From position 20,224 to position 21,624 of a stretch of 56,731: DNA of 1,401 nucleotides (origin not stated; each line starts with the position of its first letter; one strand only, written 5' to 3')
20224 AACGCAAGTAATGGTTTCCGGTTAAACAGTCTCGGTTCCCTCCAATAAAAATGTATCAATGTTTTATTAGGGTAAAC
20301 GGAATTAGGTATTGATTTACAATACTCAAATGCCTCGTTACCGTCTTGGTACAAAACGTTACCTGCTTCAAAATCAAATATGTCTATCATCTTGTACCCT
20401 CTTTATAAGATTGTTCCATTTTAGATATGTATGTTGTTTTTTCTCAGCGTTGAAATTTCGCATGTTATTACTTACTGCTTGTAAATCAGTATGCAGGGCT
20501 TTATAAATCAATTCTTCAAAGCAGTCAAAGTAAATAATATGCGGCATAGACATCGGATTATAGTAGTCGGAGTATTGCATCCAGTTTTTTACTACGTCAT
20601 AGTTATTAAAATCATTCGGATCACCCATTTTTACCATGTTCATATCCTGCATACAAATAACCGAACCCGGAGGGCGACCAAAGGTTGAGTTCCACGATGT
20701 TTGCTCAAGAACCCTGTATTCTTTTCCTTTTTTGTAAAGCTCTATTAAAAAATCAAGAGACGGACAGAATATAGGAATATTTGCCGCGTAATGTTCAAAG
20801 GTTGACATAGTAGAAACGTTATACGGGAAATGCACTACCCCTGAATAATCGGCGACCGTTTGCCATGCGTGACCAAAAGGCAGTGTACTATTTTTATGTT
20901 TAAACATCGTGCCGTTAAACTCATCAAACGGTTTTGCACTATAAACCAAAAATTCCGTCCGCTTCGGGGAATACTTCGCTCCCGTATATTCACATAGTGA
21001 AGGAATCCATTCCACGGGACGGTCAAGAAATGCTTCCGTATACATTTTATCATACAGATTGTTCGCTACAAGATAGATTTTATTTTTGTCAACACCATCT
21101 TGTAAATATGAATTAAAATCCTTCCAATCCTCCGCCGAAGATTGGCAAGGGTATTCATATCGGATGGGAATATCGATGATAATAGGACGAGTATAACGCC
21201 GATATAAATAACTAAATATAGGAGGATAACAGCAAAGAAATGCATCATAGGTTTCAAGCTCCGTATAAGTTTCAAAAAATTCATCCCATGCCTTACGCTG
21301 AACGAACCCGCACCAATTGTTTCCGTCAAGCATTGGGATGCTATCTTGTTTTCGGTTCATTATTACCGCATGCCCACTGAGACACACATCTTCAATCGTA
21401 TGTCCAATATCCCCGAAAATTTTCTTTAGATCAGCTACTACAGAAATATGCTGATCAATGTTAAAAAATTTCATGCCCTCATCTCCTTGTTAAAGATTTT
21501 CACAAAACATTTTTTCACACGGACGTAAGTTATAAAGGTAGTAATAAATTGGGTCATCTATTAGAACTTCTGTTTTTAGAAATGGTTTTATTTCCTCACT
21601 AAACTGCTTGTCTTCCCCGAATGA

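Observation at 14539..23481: Nine-kb glycan-biosynthesis island embedded in the virion morphogenesis operon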

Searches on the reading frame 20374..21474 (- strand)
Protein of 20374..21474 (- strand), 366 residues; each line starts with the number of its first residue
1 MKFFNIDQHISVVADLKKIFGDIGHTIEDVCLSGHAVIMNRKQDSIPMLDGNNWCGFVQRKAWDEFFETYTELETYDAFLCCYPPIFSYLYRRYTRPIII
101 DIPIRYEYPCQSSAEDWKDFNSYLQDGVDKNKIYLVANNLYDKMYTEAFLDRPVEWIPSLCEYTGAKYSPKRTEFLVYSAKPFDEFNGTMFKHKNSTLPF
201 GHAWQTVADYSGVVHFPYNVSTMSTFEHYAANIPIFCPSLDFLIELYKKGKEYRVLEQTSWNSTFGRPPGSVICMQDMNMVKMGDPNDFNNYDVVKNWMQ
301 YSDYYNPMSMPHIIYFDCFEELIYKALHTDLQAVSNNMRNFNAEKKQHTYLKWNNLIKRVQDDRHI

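Call 3: search_protein_families(library=pfam, proteins=[window:20374-21474:-], max_evalue=0.01)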
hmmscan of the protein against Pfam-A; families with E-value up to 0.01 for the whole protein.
window:20374-21474:- (366 aa): 0 families

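Call 8: search_protein_families(library=phrogs, proteins=[window:20374-21474:-], max_evalue=0.001)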
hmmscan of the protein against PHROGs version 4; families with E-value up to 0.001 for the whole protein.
window:20374-21474:- (366 aa): 0 families

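Call 18: search_protein_families(library=ncbifam, proteins=[window:20374-21474:-], max_evalue=0.01)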
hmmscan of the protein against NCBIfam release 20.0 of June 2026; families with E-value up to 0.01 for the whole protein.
window:20374-21474:- (366 aa): 0 families

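Call 33: search_solved_structures(query=A2, max_evalue=10, show_alignments=2)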
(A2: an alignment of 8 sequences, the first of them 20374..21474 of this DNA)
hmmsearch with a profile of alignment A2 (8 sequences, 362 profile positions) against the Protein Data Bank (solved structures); distinct sequences matched with E-value up to 10: 1.
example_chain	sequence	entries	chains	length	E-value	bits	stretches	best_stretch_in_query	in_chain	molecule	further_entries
2jmw_A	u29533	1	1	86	0.63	12.5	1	309-361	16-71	DNA binding protein GT-1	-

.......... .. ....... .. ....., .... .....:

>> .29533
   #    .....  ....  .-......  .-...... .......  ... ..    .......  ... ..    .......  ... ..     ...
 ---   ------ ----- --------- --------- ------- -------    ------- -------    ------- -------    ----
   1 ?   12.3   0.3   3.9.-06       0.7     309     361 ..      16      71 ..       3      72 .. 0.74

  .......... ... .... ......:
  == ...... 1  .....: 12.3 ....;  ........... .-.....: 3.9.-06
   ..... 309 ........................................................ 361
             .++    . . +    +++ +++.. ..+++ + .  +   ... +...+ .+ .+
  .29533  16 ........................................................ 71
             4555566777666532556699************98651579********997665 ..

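Call 37: find_homologous_proteins(query=window:20374-21474:-, max_evalue=0.001)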
Query window:20374-21474:- (366 aa): 150 proteins with E <= 0.001 among 573 candidates; the best 120 are listed.
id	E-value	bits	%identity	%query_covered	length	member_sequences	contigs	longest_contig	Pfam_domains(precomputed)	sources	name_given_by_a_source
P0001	2.0e-236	803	89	100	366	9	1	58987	-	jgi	jgi:hypothetical protein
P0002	2.2e-214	730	82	100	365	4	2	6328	-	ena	-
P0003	2.7e-180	618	72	98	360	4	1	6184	-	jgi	jgi:hypothetical protein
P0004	3.3e-163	562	64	99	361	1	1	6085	-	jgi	jgi:hypothetical protein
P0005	1.0e-162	560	65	98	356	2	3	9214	-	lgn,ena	-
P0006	7.6e-162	557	63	100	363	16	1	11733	-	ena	-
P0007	3.1e-159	548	62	100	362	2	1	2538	-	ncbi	-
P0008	1.8e-136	474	73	74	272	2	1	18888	-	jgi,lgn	jgi:hypothetical protein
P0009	3.5e-132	459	54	99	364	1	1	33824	-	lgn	-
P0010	1.4e-124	434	55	99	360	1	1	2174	-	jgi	-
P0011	2.2e-120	421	52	99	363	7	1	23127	-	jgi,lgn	jgi:hypothetical protein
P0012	1.4e-119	418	50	99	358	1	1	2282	-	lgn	-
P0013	1.4e-118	415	55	90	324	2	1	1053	-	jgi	jgi:hypothetical protein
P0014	1.6e-116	408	52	99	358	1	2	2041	-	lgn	-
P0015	7.1e-112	393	49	99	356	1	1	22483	-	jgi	jgi:hypothetical protein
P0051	5.5e-95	337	44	98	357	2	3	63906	-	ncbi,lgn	-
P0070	8.8e-92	326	45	98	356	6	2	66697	-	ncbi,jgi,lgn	jgi:hypothetical protein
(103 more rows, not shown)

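Call 40: find_encoding_contigs(protein=P0001, flank=10000, max_places=3)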
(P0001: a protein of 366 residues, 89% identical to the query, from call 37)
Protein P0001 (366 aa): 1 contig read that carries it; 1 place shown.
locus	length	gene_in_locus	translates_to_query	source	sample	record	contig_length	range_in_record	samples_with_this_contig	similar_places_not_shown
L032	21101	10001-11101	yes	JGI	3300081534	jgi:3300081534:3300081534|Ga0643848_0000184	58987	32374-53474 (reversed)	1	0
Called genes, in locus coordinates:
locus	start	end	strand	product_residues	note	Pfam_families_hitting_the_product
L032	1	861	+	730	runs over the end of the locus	PF04860:Phage_portal, PF04233:Phage_Mu_F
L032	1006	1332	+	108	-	-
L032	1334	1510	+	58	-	-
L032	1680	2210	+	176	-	PF00210:Ferritin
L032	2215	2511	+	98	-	-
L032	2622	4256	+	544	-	-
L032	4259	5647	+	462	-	PF05065:Phage_capsid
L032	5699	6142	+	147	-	-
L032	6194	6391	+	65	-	-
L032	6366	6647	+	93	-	-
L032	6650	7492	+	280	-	-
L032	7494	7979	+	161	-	-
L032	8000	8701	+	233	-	-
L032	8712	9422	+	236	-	-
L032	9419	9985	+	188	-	PF00535:Glycos_transf_2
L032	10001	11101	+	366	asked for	-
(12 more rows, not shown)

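Call 48: predict_structure(alignment_id=A3)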
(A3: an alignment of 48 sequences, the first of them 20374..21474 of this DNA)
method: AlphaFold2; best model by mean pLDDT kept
length: 366 residues; sequences in the alignment: 48
mean_pLDDT: 95.6   pTM: 0.92
mean pLDDT of the five models: 95.6, 95.2, 95.2, 94.7, 94.4
residues with pLDDT >= 90: 344; 70-90: 21; 50-70: 1; < 50: 0
segments of 3 or more residues with pLDDT < 50: none
pLDDT, mean of each block of 10 residues (from residue 1): 95 96 98 91 94 86 96 98 95 97 93 95 98 97 97 97 96 98 97 96 96 97 96 99 97 94 94 91 94 96 95 98 99 99 98 98 83
secondary structure, 60 per line:
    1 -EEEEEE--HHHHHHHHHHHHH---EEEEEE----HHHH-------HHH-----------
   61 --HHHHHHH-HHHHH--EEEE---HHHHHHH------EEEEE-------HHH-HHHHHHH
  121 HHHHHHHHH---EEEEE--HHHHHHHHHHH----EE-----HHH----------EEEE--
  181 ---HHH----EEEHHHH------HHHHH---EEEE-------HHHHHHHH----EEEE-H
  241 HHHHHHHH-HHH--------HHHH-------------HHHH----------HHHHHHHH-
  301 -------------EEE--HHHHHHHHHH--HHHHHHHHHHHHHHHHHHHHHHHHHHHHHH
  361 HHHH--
elements in order: E2-7 H10-22 E26-31 H36-39 H63-69 H71-75 E78-81 H85-91 E98-102 H114-129 E133-137 H140-150 E175-178 E191-193 H194-197 H204-208 E212-215 H223-230 E235-238 H240-248 H261-264 H278-281 H292-299 E314-316 H319-328 H331-364

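Call 51: fold_search(model_id=the predicted structure, library=pdb)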
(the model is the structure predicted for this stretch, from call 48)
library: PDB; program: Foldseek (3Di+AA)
matches with E <= 10: 1115; with E <= 0.001: 14
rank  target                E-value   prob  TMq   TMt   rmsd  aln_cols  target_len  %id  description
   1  3ia7_A                5.0e-06  1.00  0.39  0.37  10.8       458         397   11  Crystal Structure of CalG4, the Calicheamicin Glycosyltransferase (released 2010-06-02)
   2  8hjn_B                2.6e-04  1.00  0.45  0.40   9.8       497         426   10  Crystal structure of glycosyltransferase SgUGT94-289-3 in complex with UPG (released 2024-05-29)
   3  8hjp_B                3.1e-04  1.00  0.41  0.36  11.5       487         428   10  Crystal structure of glycosyltransferase SgUGT94-289-3 in complex with UDP state 1 (released 2024-05-29)
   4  7vel_B                3.3e-04  1.00  0.43  0.36  11.9       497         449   10  Crystal structure of Phytolacca americana UGT3 with UDP-2fluoroglucose (released 2022-03-02)
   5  3uyl_A                3.7e-04  0.99  0.38  0.37  11.1       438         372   10  Spinosyn Rhamnosyltransferase SpnG complexed with thymidine diphosphate (released 2012-02-15)
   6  3d0r_A                3.9e-04  1.00  0.42  0.41   9.5       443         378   10  Crystal structure of calG3 from Micromonospora echinospora determined in space group P2(1) (released 2008-06-24)
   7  3d0r_B                3.9e-04  1.00  0.42  0.41   9.9       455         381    9  Crystal structure of calG3 from Micromonospora echinospora determined in space group P2(1) (released 2008-06-24)
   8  7fga_A                5.7e-04  1.00  0.40  0.42   6.2       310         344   11  Alpha-1,2-glucosyltransferase_UDP_sucrose_tll1591 (released 2022-06-01)
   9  9ksv                  6.8e-04  0.99  0.41  0.38  10.6       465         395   10  Complex structure of PcApiGT/UDP/Apigenin 7-O-glucoside (released 2025-06-25)
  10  8hjo_A                6.8e-04  0.99  0.41  0.35  12.0       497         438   10  Crystal structure of glycosyltransferase SgUGT94-289-3 in complex with UDP state 2 (released 2024-05-29)
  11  8hjh_B                7.2e-04  0.99  0.40  0.35  11.0       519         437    9  Crystal structure of glycosyltransferase SgUGT94-289-3 in complex with SIA, state 3 (released 2024-05-29)
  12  8hjf_A                8.5e-04  0.99  0.40  0.36  10.3       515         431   11  Crystal structure of glycosyltransferase SgUGT94-289-3 in complex with M5, state 2 (released 2024-05-29)
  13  8hjo_B                9.0e-04  0.99  0.44  0.38  10.4       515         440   10  Crystal structure of glycosyltransferase SgUGT94-289-3 in complex with UDP state 2 (released 2024-05-29)
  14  8hjk                  9.6e-04  0.99  0.42  0.37  11.4       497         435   10  Crystal structure of glycosyltransferase SgUGT94-289-3 in complex with SIA, state 1 (released 2024-05-29)
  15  3d0q_A                1.3e-03  1.00  0.43  0.42   8.6       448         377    8  Crystal structure of calG3 from Micromonospora echinospora determined in space group I222 (released 2008-06-24)
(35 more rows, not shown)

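Call 64: find_encoding_contigs(protein=P0051, flank=10000, max_places=2)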
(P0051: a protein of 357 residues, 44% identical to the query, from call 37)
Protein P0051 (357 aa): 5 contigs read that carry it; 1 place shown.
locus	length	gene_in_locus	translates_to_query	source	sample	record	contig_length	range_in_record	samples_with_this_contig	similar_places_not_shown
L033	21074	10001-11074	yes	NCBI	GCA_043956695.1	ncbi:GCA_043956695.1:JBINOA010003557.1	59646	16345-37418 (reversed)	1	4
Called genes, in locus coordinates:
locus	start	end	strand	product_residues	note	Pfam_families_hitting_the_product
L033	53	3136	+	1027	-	-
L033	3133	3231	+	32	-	-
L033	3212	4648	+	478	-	-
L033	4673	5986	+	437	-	PF05065:Phage_capsid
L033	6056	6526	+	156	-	-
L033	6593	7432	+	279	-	PF24163:HCP (faint)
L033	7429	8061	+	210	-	-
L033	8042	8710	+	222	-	-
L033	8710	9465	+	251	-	-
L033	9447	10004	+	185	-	PF00535:Glycos_transf_2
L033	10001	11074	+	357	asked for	-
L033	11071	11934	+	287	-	-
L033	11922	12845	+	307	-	-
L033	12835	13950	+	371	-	PF01041:DegT_DnrJ_EryC1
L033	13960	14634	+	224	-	-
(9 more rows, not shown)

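Call 65: find_encoding_contigs(protein=P0070, flank=10000, max_places=2)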
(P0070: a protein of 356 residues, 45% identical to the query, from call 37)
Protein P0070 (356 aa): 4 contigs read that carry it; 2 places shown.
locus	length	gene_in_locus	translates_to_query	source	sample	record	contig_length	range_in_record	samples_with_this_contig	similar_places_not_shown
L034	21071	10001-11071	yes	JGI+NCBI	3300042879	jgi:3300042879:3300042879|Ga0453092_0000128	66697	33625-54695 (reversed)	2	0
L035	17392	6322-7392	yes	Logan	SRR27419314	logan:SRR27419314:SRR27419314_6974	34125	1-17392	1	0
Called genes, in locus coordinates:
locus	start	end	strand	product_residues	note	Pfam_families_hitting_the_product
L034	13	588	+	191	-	-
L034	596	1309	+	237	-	-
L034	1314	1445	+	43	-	-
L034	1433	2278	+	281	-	PF12684:DUF3799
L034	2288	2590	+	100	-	-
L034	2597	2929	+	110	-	-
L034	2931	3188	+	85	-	-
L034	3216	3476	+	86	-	-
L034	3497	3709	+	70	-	PF24233:DUF7446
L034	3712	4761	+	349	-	-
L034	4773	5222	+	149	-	-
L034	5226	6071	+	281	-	-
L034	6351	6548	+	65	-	-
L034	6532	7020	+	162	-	PF05866:RusA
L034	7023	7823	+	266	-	-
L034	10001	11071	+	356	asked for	-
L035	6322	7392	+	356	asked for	-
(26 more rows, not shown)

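Call 66: find_related_loci(query=A3, collection=genome_contigs, flank=10000)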
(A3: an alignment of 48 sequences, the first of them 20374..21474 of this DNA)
Query A3 (366 aa) in genome_contigs; peptide patterns used: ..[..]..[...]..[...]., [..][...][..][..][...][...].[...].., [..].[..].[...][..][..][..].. (x = any residue, [..] = any of these).
63 stretches matched a pattern; 21 encode a relative of the query (tblastn E <= 1e-3); 21 distinct loci.
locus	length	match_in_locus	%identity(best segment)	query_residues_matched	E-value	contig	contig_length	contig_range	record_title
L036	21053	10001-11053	41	1-358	4e-93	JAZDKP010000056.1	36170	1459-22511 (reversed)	MAG: Fibrobacterota bacterium isolate MEGAHIT-group-0.541 k141_3377796, whole genome shotgun sequence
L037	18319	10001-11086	41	1-360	4e-86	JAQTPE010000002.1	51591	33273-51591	MAG: Candidatus Omnitrophota bacterium isolate STB_109 NODE_1326_length_51591_cov_3.492461_Sandtown_B, whole genome shot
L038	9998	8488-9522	40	1-360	2e-77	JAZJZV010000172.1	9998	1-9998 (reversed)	MAG: Chlamydiota bacterium isolate ADI_H2L1_1_122_18_3-bin038_1 ADIH2L11_B038_1_000000000172, whole genome shotgun seque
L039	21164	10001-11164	35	1-360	1e-76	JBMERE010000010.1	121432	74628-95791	Desulfobacterota bacterium M19 10, whole genome shotgun sequence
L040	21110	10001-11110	34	1-360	7e-75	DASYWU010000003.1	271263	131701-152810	MAG TPA_asm: Terracidiphilus sp. isolate SMAG_U6289 k141_66134, whole genome shotgun sequence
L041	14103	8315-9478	33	1-360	1e-74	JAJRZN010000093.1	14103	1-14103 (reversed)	MAG: Deltaproteobacteria bacterium isolate Dive96_bin4.200 k141_1229538, whole genome shotgun sequence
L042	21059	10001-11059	36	1-362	4e-73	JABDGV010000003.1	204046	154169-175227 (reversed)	MAG: Bacteroidetes bacterium isolate BWOrgHeat_Nextera28_MAG1 3300021023.a:Ga0206912_1003, whole genome shotgun sequence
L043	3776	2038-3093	37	1-359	9e-72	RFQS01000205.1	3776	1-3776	MAG: Proteobacteria bacterium isolate WB4_1_1465 contig_100_204, whole genome shotgun sequence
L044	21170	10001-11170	34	1-362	3e-71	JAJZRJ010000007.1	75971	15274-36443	MAG: Deltaproteobacteria bacterium isolate SKS1.bin83 NODE_506_length_75971_cov_3.615368, whole genome shotgun sequence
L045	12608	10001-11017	38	1-360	1e-69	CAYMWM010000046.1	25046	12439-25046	MAG TPA_asm: uncultured Smithella sp. isolate SRP192927_co6_232 genome assembly, contig: NODE_3966_length_25046_cov_5.71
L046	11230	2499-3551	37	1-360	3e-69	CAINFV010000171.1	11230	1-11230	MAG: Chlamydiia bacterium isolate AlinenSediments_bin-4567 genome assembly, contig: bin-4567:171/284, whole genome shotg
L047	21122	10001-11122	32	1-364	4e-69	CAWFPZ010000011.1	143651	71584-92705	MAG: uncultured Acidobacteriota bacterium isolate MFD05512.bin.1.122 genome assembly, contig: contig_26462, whole genome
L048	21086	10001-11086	36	1-361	8e-80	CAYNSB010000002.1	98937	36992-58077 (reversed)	MAG TPA_asm: uncultured Phycisphaeraceae bacterium isolate SRP189682_co1_57 genome assembly, contig: NODE_131_length_989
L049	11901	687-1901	31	1-358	2e-68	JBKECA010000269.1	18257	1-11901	MAG: Planctomycetaceae bacterium isolate VLC_058 k121_10755902, whole genome shotgun sequence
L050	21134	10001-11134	33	1-360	6e-66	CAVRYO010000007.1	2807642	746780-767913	MAG: Pirellulales bacterium isolate MFD00964.bin.2.162 genome assembly, contig: contig_4237, whole genome shotgun sequen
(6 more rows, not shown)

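Call 69: search_protein_families(library=pfam, proteins=[L040:5869-7650:+, L040:7687-8856:+, L040:8853-10001:+, L040:11194-12507:+, L040:12530-13780:+, L039:5723-6973:+, L039:6980-8110:+, L039:8237-9238:+, L039:11272-12117:+, L039:13883-15538:-], max_evalue=0.0001)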
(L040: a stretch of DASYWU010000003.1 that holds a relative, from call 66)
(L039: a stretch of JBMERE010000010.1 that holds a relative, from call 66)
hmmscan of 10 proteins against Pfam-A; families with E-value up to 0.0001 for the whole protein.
L040:5869-7650:+ (593 aa): 2 families
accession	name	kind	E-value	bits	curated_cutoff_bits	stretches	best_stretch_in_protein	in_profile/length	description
PF13440.11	Polysacc_synt_3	-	7.5e-76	255.6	23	1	115-407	1-293/293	Polysaccharide biosynthesis protein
PF01943.22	Polysacc_synt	-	1.1e-28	101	28.2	1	109-357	19-273/274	Polysaccharide biosynthesis protein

L040:7687-8856:+ (389 aa): 5 families
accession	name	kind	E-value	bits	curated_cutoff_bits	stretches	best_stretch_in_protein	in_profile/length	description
PF00534.26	Glycos_transf_1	-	1e-24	87.4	26.4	1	208-358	16-169/172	Glycosyl transferases group 1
PF13692.12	Glyco_trans_1_4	-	1.7e-21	77.4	27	1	209-346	3-141/142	Glycosyl transferases group 1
PF13439.12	Glyco_transf_4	-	6.4e-10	39.7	28.5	1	22-194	3-164/170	Glycosyltransferase Family 4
PF13579.12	Glyco_trans_4_4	-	1.1e-06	29.5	29.7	1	34-186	14-150/158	Glycosyl transferase 4-like domain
PF20706.3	GT4-conflict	-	5e-05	22.9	26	1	99-325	86-325/385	Family 4 Glycosyltransferase in conflict systems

L040:8853-10001:+ (382 aa): 5 families
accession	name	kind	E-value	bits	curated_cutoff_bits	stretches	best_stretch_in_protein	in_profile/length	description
PF00534.26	Glycos_transf_1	-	1.3e-22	80.6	26.4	1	188-335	5-157/172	Glycosyl transferases group 1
PF13692.12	Glyco_trans_1_4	-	2.3e-21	77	27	1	200-333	3-139/142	Glycosyl transferases group 1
PF20706.3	GT4-conflict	-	9.3e-12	45.1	26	1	195-309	194-319/385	Family 4 Glycosyltransferase in conflict systems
PF13579.12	Glyco_trans_4_4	-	2.1e-06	28.6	29.7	1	52-140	30-126/158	Glycosyl transferase 4-like domain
PF13439.12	Glyco_transf_4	-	4.7e-06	27.2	28.5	1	65-142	50-130/170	Glycosyltransferase Family 4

L040:11194-12507:+ (437 aa): 0 families

L040:12530-13780:+ (416 aa): 5 families
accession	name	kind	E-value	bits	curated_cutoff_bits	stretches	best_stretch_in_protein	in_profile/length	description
PF00534.26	Glycos_transf_1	-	2.2e-24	86.4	26.4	1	231-345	18-133/172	Glycosyl transferases group 1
PF13692.12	Glyco_trans_1_4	-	4.2e-21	76.1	27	1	230-363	3-134/142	Glycosyl transferases group 1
PF20706.3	GT4-conflict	-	3.3e-11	43.2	26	1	178-401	150-384/385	Family 4 Glycosyltransferase in conflict systems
PF13579.12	Glyco_trans_4_4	-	4.4e-08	34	29.7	1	24-193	10-145/158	Glycosyl transferase 4-like domain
PF13439.12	Glyco_transf_4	-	6e-08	33.3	28.5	1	22-194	9-152/170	Glycosyltransferase Family 4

L039:5723-6973:+ (416 aa): 1 family
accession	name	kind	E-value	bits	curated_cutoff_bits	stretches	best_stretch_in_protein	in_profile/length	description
PF04932.20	Wzy_C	-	2e-14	54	31.7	1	191-331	2-149/149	O-Antigen ligase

L039:6980-8110:+ (376 aa): 5 families
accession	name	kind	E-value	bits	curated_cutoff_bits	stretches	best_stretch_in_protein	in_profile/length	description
PF00534.26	Glycos_transf_1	-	8.3e-37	126.8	26.4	1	189-344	4-161/172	Glycosyl transferases group 1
PF13692.12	Glyco_trans_1_4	-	2.7e-32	112.4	27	1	203-339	4-140/142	Glycosyl transferases group 1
PF13439.12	Glyco_transf_4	-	1.1e-13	52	28.5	1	18-176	1-167/170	Glycosyltransferase Family 4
PF20706.3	GT4-conflict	-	4.9e-13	49.3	26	1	197-318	195-324/385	Family 4 Glycosyltransferase in conflict systems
PF13524.12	Glyco_trans_1_2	-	8.6e-07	29.4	25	1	267-356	38-129/144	Glycosyl transferase-like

L039:8237-9238:+ (333 aa): 4 families
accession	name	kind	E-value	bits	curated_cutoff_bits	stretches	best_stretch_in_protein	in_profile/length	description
PF16363.11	GDP_Man_Dehyd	-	2.1e-118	396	27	1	13-321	1-332/332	GDP-mannose 4,6 dehydratase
PF01370.27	Epimerase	-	3e-62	210.6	20.9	1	12-254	1-240/240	NAD dependent epimerase/dehydratase family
PF04321.23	RmlD_sub_bind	-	9.1e-08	31.9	27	1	11-208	2-169/287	RmlD substrate binding domain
PF02719.21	Polysacc_synt_2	-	8.5e-05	22.3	20.2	0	13-125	2-119/293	Polysaccharide biosynthesis protein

L039:11272-12117:+ (281 aa): 2 families
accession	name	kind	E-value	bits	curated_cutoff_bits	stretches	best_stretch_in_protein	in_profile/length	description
PF13186.11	SPASM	-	1.4e-08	35.3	21.5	1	195-260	1-67/67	Iron-sulfur cluster-binding domain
PF04055.27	Radical_SAM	-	4.6e-07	30.6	29.5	1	11-148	6-151/166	Radical SAM superfamily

L039:13883-15538:- (551 aa): 0 families

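Call 111: search_dna_similar(query=window:20374-21474:-, collection=phages, mode=protein, max_evalue=0.001, max_rows=20)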
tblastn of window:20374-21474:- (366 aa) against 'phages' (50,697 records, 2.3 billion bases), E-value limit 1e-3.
No match.
